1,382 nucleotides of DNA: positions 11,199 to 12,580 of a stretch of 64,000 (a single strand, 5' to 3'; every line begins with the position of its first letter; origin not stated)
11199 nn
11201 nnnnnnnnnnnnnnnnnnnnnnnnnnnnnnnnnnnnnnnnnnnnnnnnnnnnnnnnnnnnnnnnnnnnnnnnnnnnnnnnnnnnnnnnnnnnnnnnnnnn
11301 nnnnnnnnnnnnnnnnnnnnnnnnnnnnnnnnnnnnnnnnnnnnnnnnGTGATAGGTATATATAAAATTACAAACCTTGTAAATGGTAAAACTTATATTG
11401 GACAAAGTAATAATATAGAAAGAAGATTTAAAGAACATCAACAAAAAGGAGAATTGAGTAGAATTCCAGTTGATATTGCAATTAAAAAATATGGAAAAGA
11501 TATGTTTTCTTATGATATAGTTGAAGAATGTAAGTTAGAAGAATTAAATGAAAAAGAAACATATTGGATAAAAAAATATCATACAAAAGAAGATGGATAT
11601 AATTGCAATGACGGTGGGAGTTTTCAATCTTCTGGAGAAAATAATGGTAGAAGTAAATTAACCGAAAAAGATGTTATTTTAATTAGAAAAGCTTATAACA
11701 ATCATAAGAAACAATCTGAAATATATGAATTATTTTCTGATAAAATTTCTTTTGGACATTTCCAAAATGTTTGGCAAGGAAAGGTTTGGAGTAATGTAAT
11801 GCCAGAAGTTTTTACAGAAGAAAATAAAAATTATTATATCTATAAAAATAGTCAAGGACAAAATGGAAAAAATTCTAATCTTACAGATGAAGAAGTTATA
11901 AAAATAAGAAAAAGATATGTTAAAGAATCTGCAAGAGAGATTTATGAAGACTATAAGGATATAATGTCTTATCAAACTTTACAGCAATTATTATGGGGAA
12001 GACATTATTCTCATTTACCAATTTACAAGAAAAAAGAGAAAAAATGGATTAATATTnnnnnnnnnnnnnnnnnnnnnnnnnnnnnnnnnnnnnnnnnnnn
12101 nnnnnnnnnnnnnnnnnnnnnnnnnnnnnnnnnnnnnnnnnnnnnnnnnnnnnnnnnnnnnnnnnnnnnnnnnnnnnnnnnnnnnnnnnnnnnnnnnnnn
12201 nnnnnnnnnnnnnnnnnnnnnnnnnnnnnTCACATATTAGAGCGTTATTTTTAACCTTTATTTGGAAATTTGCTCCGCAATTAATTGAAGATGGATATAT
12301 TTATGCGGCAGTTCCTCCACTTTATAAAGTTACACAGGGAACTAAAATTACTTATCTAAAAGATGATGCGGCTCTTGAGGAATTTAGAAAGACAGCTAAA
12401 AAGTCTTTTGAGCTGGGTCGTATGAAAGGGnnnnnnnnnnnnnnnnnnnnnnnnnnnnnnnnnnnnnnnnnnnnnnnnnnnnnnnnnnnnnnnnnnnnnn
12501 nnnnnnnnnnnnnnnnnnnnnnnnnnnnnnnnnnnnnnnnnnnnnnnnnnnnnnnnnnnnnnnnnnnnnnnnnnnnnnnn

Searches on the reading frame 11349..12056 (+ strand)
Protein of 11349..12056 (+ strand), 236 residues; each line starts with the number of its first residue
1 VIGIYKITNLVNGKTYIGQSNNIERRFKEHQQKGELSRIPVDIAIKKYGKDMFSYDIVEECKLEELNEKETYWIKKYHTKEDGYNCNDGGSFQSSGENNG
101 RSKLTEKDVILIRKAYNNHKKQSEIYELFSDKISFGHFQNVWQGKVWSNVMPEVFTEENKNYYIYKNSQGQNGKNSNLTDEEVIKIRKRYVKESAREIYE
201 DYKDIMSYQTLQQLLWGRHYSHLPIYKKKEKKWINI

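Call 7: search_protein_families(library=pfam, proteins=[window:11349-12056:+], max_evalue=0.01)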
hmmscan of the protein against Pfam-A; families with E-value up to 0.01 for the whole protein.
window:11349-12056:+ (236 aa): 1 family
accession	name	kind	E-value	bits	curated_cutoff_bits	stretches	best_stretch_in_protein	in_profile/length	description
PF01541.30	GIY-YIG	-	2.8e-11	44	22.6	1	2-82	2-75/78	GIY-YIG catalytic domain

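Call 33: search_solved_structures(query=window:11349-12056:+, max_evalue=1, show_alignments=2)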
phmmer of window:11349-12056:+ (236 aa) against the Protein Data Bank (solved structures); distinct sequences matched with E-value up to 1: 2.
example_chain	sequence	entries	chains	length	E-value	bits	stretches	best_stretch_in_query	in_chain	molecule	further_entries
1mk0_A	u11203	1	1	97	1.6e-10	44.3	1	3-89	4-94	Intron-associated endonuclease 1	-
1ln0_A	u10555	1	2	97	1.7e-10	44.1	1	3-89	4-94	intron-associated endonuclease 1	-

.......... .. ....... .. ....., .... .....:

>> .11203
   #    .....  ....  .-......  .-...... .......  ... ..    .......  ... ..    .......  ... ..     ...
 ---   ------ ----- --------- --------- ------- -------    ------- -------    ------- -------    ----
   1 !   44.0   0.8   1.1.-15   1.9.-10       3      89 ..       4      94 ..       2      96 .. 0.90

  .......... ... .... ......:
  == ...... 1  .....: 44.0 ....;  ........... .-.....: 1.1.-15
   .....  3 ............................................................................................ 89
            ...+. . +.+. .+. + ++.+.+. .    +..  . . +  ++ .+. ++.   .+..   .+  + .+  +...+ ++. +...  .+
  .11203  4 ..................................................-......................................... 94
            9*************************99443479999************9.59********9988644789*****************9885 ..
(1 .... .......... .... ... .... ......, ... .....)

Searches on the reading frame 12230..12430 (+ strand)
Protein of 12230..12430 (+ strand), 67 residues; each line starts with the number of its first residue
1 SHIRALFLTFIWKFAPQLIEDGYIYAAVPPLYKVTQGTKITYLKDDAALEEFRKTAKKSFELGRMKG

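Call 7: search_protein_families(library=pfam, proteins=[window:12230-12430:+], max_evalue=0.01)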
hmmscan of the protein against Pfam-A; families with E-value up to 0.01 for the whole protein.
window:12230-12430:+ (67 aa): 1 family
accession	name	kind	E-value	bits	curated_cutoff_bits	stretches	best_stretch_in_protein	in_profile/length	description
PF21249.2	GyrB_hook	-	2.3e-05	24.3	23.7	1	30-52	1-23/29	GyrB, hook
